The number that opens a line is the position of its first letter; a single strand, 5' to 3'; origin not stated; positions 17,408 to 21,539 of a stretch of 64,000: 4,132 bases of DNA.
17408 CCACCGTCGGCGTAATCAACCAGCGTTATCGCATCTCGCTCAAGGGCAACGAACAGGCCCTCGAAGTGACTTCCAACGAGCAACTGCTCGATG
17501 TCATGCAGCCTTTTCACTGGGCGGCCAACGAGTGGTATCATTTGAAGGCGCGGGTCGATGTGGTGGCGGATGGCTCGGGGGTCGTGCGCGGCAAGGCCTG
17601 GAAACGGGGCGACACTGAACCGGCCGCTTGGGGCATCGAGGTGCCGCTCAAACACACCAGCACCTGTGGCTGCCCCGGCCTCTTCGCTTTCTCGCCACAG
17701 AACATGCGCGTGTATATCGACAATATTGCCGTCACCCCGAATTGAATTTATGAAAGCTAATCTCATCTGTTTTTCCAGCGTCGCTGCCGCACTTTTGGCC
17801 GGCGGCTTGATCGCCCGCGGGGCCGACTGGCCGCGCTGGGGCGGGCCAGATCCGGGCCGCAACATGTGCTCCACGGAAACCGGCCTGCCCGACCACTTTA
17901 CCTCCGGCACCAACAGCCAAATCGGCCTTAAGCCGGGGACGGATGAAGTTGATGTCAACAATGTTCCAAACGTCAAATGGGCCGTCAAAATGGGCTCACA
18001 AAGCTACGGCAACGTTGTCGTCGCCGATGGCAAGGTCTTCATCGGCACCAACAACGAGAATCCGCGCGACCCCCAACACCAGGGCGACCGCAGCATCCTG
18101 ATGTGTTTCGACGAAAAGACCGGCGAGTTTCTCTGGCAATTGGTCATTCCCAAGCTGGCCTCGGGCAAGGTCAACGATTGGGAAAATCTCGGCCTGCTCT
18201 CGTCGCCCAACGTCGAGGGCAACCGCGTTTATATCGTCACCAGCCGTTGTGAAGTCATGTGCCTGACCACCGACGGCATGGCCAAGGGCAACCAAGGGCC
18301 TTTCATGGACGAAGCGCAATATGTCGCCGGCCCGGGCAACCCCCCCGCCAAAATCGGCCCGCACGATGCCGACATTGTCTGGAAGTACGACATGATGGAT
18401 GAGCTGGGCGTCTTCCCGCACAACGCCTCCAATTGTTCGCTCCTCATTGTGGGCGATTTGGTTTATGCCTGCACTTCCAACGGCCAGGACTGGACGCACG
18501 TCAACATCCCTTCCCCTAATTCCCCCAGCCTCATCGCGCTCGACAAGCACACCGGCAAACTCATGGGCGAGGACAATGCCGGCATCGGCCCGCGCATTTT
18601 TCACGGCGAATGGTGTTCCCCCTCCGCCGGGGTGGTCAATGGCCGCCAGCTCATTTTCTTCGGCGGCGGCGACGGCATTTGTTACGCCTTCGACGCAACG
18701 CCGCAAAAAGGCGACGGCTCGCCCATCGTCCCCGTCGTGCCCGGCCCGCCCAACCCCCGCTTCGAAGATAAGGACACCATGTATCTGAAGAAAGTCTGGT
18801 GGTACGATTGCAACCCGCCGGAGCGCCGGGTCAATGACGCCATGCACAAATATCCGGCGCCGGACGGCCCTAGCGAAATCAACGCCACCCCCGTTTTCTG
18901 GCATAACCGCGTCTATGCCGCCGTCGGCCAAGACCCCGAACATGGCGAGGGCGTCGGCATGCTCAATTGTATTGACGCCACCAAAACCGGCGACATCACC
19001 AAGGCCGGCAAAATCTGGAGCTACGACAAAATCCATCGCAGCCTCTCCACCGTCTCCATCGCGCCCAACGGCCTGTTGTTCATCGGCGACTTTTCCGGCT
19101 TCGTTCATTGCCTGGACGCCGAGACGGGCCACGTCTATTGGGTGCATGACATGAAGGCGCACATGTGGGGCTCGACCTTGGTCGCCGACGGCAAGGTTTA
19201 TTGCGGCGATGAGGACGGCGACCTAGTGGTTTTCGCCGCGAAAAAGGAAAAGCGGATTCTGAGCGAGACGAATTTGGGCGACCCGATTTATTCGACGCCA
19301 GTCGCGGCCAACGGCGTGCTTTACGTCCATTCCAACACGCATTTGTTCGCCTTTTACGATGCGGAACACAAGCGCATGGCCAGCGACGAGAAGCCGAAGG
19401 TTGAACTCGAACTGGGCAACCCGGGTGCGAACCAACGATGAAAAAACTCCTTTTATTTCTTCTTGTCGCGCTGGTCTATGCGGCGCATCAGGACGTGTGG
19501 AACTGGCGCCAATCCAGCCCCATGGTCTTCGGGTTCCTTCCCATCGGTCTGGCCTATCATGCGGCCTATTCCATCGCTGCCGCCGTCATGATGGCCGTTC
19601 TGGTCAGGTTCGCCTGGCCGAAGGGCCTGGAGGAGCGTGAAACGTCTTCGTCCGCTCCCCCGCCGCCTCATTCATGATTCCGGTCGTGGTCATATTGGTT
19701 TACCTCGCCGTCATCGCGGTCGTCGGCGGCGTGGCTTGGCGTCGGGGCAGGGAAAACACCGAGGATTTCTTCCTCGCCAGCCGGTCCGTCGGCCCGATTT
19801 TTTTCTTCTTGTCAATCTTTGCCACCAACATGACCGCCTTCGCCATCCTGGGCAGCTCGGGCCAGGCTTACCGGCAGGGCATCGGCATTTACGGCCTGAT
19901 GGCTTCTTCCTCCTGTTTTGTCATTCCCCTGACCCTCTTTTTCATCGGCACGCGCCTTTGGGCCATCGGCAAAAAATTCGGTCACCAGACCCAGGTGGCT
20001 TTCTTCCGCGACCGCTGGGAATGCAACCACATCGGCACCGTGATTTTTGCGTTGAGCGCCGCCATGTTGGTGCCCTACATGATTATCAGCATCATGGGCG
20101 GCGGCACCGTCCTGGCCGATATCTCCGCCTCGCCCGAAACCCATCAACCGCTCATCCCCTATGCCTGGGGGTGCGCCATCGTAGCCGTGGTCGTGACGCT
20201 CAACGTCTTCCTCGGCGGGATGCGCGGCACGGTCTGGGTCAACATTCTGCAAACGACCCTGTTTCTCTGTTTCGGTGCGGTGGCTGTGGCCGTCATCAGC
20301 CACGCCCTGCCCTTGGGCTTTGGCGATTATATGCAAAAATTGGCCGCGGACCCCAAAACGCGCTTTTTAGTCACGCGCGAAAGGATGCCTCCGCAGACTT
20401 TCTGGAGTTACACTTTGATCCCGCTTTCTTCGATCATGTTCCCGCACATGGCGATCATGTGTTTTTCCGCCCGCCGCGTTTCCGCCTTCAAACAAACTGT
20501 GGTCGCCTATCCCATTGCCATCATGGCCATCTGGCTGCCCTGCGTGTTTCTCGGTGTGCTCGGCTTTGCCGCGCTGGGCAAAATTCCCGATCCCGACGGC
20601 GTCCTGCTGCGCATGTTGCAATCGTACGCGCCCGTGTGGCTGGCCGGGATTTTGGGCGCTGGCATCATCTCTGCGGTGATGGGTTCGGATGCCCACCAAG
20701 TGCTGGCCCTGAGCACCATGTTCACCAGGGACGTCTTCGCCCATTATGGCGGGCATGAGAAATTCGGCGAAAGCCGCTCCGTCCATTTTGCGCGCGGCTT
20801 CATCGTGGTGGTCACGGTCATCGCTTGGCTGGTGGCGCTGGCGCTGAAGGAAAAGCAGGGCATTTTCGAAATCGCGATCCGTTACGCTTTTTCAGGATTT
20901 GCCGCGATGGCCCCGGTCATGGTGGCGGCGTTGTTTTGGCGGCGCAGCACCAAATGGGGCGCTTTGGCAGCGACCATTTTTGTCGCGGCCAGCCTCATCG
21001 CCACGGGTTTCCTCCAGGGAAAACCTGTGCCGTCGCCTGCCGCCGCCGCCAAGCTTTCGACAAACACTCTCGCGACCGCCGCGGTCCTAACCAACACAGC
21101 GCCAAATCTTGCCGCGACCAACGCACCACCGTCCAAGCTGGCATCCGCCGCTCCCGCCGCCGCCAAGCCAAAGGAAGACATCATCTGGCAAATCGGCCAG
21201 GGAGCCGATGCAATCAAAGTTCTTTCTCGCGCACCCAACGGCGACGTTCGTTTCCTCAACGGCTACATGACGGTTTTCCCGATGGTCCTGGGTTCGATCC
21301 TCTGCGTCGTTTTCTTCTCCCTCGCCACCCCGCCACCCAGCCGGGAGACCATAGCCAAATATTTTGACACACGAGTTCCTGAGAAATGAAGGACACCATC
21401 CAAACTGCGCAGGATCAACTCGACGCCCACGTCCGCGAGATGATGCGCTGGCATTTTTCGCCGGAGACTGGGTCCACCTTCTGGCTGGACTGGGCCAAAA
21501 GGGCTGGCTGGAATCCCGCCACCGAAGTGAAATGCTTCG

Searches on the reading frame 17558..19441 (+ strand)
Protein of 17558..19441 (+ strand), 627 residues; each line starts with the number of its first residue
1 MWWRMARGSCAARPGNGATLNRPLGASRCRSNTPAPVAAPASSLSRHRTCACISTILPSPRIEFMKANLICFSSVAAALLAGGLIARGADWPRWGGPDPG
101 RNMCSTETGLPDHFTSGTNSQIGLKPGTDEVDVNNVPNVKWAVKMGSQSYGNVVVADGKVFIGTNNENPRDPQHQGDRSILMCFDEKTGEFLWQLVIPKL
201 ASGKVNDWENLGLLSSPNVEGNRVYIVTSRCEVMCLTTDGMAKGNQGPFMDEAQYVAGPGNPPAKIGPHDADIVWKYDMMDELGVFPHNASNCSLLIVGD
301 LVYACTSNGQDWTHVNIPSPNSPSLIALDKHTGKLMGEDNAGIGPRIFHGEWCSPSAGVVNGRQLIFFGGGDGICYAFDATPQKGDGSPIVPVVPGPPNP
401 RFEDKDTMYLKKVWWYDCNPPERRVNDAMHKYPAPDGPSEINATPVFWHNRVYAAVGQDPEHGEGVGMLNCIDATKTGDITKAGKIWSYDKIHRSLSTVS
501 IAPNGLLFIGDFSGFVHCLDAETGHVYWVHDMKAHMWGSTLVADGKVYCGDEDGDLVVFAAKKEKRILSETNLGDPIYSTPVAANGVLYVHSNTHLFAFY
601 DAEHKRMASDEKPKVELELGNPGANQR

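Call 7: search_protein_families(library=pfam, proteins=[window:17558-19441:+], max_evalue=0.01)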
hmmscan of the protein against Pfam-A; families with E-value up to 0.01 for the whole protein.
window:17558-19441:+ (627 aa): 4 families
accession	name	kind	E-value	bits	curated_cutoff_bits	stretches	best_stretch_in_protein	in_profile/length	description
PF13360.13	PQQ_2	-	4.2e-17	63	27.6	3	485-563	15-92/233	Outer membrane protein assembly factor BamB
PF13570.13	Beta-prop_ACSF4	-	3.4e-12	46.9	133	1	469-592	31-152/329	Beta-alanine-activating enzyme, beta-propeller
PF01011.28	PQQ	-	1.6e-06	27.5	26.7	0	133-203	522-582/595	Glucose/ethanol/alcohol dehydrogenase, beta-propeller domain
PF14435.11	SUKH-4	-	0.0011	19.6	25.5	0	500-534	75-109/179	SUKH-4 immunity protein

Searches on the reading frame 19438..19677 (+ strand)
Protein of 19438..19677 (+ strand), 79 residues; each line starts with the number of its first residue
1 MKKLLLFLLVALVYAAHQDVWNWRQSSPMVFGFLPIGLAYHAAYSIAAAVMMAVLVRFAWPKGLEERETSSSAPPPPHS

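Call 7: search_protein_families(library=pfam, proteins=[window:19438-19677:+], max_evalue=0.01)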
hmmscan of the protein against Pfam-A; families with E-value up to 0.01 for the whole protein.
window:19438-19677:+ (79 aa): 1 family
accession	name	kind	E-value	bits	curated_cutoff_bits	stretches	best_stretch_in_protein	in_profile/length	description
PF11755.13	DUF3311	-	8.9e-09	35.7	30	1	8-67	3-60/61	Protein of unknown function (DUF3311)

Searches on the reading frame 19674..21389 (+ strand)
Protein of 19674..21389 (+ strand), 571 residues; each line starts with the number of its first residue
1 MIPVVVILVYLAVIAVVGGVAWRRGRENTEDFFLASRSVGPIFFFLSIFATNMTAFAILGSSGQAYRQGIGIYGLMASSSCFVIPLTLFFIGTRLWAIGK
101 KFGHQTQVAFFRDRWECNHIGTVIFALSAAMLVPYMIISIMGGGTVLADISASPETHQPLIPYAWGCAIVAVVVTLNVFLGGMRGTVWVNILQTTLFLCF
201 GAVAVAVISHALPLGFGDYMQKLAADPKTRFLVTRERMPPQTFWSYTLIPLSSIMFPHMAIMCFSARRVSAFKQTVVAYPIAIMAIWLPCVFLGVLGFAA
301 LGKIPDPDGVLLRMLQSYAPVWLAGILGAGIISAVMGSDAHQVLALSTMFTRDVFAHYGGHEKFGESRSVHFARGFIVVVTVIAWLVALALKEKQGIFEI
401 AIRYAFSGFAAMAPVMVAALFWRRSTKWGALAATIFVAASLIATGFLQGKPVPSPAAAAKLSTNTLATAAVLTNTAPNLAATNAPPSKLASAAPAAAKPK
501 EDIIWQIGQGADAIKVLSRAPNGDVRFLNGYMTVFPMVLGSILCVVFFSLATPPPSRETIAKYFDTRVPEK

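Call 7: search_protein_families(library=pfam, proteins=[window:19674-21389:+], max_evalue=0.01)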
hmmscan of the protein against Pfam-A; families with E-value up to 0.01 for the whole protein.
window:19674-21389:+ (571 aa): 1 family
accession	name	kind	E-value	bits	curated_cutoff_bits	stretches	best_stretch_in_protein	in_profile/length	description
PF00474.23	SSF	-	2.6e-38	132.4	22.8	1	32-435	1-404/406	Sodium:solute symporter family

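Call 10: search_protein_families(library=ncbifam, proteins=[window:19674-21389:+], max_evalue=0.01)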
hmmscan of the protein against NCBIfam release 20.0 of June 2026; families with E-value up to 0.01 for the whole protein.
window:19674-21389:+ (571 aa): 9 families
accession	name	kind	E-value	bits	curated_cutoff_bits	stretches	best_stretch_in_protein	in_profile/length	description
TIGR00813.1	sss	superfamily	5.9e-36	124.4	184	1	32-435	1-409/411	sodium/solute symporter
TIGR02119.1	panF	equivalog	7.4e-31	107.7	328.05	1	1-450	4-443/471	sodium/pantothenate symporter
TIGR02121.1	Na_Pro_sym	equivalog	2.7e-28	98.9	515.5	1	4-443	4-436/488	sodium/proline symporter PutP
NF046076.1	monocarbox_MctP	equivalog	2.1e-19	69.6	625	1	5-435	3-428/481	monocarboxylate uptake permease MctP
NF007790.0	PRK10484.1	equivalog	3.9e-17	62.3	401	1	5-448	4-455/527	solute:sodium symporter family transporter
NF011948.0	PRK15419.1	equivalog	1.7e-14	53.6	955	1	4-442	8-442/502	sodium/proline symporter PutP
TIGR03648.1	Na_symport_lg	subfamily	9.3e-14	50.7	320.75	2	11-212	6-194/547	VC_2705 family sodium/solute symporter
NF058657.1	MncbAcdTpMctC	equivalog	5.5e-13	48.2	670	1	3-435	5-443/527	monocarboxylic acid transporter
NF006903.2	PRK09395.1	subfamily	5.2e-11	41.6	750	1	5-435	39-469/552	cation/acetate symporter ActP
